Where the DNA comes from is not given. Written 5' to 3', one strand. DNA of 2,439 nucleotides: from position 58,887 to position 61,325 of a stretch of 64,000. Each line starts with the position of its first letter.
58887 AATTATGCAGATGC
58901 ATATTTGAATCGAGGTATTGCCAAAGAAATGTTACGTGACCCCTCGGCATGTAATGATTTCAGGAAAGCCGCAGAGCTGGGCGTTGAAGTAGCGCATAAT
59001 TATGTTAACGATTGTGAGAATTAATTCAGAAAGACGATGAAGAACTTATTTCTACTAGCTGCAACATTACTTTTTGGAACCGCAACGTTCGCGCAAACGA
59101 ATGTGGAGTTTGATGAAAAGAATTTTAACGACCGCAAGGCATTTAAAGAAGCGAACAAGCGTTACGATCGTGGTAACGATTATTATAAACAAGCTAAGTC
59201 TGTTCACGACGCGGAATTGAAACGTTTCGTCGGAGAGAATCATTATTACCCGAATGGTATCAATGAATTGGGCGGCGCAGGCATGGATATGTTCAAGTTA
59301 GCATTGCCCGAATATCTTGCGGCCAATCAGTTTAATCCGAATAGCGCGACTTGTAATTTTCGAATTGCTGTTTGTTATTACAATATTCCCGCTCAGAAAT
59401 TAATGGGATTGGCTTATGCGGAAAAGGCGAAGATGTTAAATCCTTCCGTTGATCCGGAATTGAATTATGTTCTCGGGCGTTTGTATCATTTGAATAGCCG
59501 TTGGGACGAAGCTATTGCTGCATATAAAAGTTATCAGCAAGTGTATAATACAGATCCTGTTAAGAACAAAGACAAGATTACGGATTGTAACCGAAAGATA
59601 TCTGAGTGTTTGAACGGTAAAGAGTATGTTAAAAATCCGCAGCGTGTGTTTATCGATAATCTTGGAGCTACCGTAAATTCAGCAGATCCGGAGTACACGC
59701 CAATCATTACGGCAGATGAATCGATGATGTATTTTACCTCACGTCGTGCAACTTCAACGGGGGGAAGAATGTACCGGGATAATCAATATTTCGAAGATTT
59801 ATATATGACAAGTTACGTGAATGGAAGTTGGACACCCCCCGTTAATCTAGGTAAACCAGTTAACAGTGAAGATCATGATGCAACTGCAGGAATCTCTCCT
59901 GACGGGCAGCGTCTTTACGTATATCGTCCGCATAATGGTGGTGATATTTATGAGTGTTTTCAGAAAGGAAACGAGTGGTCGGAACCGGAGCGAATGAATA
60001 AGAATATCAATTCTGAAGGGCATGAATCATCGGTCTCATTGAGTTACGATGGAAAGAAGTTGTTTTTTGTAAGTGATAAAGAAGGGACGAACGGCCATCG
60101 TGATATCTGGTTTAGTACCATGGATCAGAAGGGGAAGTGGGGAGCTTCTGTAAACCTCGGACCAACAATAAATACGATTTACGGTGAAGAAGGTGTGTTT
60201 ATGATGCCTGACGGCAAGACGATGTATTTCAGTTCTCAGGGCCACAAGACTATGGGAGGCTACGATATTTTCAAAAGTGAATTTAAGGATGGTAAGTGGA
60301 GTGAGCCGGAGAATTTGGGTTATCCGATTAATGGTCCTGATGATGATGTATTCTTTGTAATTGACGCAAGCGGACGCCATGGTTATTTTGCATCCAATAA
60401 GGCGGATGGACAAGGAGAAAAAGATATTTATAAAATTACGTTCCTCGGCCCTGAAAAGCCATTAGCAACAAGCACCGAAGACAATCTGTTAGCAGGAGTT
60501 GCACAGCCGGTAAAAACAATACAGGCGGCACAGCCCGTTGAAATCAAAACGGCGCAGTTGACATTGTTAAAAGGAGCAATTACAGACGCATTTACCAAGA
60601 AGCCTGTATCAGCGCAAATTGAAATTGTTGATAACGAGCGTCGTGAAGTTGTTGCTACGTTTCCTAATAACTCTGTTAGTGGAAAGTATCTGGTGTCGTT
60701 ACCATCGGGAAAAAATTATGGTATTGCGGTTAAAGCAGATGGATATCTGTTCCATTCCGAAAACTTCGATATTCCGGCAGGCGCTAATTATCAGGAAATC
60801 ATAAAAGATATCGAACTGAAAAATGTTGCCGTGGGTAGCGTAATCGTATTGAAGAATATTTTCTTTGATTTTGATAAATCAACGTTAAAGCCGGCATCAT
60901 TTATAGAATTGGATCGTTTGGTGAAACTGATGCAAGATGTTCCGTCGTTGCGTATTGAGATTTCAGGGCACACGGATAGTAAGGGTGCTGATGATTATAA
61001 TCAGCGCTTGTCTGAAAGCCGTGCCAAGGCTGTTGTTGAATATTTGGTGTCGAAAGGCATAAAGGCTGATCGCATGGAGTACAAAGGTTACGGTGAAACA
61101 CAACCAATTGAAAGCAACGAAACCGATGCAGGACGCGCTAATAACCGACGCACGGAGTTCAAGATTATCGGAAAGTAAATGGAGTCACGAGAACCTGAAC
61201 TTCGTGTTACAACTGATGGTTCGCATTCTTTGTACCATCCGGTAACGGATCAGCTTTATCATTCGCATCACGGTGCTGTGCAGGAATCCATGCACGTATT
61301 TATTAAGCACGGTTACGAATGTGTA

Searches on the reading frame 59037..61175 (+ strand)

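Call 47: search_protein_families(library=pfam, proteins=[window:59037-61175:+], max_evalue=0.00001)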
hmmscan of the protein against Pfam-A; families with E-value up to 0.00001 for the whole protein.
window:59037-61175:+ (713 aa): 2 families
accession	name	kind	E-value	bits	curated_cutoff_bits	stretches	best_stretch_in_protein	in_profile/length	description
PF00691.25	OmpA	-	3.1e-25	88.8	27.2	1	609-704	1-98/98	OmpA family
PF07676.18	PD40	-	2.6e-19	69.1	20.9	0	323-358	4-37/38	WD40-like Beta Propeller Repeat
